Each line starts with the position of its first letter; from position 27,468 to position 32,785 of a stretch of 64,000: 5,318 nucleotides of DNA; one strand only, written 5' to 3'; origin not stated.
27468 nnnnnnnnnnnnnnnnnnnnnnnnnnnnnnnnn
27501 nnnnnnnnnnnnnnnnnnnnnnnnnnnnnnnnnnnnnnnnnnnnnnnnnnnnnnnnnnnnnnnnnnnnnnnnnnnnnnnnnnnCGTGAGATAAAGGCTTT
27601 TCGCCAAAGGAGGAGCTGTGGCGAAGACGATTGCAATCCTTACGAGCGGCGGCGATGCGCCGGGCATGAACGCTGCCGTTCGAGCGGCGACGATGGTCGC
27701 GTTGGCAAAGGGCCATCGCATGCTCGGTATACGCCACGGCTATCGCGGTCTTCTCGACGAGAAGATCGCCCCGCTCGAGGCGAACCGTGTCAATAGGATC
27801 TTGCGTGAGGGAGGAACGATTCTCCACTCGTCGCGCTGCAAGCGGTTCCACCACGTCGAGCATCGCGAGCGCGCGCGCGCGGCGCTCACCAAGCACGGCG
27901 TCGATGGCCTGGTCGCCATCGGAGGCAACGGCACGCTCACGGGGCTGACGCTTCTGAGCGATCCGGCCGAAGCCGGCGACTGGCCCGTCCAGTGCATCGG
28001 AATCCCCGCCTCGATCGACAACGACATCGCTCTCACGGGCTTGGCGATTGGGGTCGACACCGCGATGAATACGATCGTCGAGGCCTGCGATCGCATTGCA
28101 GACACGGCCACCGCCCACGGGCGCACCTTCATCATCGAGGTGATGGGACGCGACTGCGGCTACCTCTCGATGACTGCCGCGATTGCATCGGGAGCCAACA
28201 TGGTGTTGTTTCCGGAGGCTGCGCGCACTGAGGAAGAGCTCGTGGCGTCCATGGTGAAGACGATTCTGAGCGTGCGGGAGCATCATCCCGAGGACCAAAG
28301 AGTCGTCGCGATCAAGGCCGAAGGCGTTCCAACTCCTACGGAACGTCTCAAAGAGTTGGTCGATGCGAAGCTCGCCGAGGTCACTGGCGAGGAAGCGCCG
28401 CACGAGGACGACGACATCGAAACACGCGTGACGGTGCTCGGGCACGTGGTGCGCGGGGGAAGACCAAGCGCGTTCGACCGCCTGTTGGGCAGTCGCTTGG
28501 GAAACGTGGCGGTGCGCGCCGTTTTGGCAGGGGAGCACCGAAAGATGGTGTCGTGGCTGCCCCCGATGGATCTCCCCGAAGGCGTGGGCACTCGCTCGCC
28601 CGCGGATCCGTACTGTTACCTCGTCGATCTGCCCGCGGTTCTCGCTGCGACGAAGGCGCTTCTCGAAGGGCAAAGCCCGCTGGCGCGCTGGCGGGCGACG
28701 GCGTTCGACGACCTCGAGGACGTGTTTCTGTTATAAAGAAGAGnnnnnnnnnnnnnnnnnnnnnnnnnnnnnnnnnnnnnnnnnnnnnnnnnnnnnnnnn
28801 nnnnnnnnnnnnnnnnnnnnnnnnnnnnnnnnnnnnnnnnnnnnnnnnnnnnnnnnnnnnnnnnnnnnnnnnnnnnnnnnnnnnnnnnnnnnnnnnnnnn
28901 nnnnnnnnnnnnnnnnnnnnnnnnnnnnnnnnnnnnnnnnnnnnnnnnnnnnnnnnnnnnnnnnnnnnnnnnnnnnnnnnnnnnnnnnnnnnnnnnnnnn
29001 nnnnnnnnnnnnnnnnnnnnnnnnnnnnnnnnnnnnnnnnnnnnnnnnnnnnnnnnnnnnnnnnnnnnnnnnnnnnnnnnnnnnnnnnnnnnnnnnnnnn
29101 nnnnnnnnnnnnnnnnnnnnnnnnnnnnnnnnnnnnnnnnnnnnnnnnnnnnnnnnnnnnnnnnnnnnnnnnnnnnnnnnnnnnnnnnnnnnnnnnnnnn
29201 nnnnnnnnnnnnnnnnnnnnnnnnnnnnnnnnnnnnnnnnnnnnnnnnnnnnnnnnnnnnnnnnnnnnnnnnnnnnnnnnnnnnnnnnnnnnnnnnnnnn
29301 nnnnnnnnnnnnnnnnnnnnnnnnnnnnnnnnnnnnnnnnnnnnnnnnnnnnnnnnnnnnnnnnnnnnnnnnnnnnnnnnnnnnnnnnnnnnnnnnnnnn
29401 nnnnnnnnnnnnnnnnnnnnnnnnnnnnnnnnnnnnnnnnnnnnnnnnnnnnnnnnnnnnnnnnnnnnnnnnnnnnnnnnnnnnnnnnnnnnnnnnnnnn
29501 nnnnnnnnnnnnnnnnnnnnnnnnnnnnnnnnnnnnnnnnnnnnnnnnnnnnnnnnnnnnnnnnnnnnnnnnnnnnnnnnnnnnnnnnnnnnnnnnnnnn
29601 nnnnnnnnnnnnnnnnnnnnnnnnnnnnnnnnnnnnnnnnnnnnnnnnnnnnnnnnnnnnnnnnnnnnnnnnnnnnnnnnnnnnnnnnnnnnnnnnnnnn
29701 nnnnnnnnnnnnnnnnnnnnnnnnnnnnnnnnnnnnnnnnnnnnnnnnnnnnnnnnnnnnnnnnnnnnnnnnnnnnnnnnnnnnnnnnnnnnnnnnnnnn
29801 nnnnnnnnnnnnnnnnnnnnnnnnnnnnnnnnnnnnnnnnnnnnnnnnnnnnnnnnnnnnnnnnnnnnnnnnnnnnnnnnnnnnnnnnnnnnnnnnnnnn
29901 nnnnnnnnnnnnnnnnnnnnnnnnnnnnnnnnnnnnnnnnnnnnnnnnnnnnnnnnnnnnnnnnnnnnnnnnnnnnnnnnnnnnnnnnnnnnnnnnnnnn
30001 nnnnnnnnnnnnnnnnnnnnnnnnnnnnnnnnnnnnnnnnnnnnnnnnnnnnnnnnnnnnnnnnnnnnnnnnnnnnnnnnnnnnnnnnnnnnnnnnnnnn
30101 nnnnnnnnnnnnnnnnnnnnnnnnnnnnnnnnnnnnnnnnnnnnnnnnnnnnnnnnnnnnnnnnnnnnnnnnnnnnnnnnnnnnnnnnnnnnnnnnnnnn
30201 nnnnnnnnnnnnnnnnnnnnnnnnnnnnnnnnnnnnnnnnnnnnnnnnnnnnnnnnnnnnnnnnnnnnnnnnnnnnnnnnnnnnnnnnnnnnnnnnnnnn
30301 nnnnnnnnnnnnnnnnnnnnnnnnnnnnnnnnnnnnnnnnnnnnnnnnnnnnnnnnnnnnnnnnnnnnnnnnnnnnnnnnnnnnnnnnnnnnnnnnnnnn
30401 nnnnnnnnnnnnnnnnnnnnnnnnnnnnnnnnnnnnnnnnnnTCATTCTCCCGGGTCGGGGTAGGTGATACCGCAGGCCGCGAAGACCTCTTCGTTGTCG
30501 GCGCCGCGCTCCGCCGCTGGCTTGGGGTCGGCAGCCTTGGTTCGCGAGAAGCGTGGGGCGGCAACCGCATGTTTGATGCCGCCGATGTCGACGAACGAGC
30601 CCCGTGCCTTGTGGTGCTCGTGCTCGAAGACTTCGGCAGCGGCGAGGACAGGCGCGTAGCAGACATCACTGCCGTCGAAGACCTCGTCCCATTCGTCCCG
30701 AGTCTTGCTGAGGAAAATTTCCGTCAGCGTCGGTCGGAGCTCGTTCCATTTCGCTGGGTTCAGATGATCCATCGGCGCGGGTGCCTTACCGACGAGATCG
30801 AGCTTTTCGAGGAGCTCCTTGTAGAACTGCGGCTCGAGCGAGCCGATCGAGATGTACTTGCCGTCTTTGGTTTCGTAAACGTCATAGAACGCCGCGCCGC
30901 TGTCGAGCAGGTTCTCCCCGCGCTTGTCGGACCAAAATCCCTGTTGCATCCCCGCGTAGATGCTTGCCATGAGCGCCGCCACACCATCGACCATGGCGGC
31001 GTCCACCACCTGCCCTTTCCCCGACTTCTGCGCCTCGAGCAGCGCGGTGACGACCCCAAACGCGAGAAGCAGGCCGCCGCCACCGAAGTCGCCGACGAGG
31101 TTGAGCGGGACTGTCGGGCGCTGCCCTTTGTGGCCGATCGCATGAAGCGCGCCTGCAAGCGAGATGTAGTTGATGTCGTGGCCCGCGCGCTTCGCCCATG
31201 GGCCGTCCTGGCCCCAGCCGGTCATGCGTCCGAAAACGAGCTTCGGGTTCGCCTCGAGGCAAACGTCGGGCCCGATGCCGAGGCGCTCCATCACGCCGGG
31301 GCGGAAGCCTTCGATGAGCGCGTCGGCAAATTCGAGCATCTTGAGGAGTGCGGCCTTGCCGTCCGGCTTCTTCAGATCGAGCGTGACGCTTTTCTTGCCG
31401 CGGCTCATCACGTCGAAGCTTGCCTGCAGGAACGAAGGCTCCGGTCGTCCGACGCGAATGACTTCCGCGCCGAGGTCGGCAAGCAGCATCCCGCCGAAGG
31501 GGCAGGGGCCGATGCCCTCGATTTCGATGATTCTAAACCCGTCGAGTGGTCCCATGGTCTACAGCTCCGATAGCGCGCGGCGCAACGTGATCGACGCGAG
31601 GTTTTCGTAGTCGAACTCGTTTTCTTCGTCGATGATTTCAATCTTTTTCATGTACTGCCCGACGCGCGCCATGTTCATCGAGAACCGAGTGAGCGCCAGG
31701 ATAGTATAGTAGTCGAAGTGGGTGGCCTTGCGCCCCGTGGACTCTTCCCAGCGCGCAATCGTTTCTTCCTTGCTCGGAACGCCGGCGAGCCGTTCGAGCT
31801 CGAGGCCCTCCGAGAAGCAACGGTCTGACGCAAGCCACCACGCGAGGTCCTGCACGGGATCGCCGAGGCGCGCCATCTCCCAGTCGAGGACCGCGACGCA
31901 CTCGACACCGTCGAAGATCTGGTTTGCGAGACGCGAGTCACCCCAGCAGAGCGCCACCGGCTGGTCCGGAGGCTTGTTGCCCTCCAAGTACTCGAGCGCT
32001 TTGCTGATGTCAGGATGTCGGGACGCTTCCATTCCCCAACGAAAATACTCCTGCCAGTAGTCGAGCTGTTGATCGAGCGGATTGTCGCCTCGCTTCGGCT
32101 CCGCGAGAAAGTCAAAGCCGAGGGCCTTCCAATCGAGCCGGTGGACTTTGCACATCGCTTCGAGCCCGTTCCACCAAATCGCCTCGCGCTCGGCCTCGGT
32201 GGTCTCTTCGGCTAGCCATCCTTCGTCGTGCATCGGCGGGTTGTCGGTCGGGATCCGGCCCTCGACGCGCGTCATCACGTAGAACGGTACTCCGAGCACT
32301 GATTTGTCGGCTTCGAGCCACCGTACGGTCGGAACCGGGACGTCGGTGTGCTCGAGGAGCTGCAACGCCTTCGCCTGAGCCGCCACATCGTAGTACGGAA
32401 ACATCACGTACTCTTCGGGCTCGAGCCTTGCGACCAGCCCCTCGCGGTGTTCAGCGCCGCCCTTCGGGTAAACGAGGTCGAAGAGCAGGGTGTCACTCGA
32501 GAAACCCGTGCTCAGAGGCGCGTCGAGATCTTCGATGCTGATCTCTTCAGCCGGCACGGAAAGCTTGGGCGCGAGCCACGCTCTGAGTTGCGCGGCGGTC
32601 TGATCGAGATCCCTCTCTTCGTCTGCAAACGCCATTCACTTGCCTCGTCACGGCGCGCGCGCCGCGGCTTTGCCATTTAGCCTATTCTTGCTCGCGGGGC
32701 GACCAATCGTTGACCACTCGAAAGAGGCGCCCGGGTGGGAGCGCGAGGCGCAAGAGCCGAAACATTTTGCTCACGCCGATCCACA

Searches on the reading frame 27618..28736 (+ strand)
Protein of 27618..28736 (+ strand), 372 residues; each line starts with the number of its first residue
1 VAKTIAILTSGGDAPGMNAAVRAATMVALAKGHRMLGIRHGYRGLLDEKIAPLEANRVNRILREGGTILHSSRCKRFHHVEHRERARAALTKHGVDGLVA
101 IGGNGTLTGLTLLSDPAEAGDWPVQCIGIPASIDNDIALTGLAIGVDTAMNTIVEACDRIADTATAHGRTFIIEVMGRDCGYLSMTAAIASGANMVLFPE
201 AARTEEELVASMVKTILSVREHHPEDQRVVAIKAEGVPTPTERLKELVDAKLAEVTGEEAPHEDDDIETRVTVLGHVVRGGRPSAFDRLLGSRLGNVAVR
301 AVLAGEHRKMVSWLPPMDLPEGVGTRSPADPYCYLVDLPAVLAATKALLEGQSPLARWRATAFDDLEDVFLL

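Call 70: search_protein_families(library=pfam, proteins=[window:27618-28736:+], max_evalue=0.0001)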
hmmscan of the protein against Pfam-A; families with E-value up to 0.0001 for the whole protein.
window:27618-28736:+ (372 aa): 1 family
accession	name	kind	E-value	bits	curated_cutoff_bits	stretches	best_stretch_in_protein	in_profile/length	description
PF00365.25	PFK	-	1.3e-92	310.6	30.9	1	5-301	2-276/277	Phosphofructokinase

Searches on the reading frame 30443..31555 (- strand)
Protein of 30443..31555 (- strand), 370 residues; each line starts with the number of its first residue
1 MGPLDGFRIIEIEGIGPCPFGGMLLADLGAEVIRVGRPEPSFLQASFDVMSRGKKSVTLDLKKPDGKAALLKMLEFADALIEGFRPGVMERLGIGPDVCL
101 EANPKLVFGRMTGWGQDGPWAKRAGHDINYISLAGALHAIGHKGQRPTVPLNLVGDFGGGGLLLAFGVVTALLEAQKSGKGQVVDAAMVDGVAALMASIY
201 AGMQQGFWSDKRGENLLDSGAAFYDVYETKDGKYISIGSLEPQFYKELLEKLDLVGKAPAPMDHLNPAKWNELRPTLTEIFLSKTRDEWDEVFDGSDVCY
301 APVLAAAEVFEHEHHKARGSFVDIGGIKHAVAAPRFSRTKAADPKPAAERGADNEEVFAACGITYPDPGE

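Call 70: search_protein_families(library=pfam, proteins=[window:30443-31555:-], max_evalue=0.0001)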
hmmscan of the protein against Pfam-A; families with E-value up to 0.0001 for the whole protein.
window:30443-31555:- (370 aa): 1 family
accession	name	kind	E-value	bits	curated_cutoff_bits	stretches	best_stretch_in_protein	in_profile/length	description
PF02515.22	CoA_transf_3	-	6.1e-84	282.7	23.3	1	4-353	1-365/366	CoA-transferase family III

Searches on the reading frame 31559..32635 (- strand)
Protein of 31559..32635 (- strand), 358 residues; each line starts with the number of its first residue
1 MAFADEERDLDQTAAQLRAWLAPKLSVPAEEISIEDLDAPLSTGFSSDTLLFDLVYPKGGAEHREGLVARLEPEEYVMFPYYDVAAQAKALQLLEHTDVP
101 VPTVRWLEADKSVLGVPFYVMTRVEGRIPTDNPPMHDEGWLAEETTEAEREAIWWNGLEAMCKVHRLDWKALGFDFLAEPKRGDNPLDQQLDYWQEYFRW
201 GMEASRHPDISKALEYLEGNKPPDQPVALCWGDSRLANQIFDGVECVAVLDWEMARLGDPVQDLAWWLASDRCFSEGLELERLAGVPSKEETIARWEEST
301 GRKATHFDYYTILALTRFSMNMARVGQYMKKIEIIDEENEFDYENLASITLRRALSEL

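Call 70: search_protein_families(library=pfam, proteins=[window:31559-32635:-], max_evalue=0.0001)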
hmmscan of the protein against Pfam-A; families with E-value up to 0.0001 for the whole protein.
window:31559-32635:- (358 aa): 1 family
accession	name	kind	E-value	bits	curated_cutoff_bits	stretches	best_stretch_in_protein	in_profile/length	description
PF01636.29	APH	-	3.3e-25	89.7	23.2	1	82-273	35-214/239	Phosphotransferase enzyme family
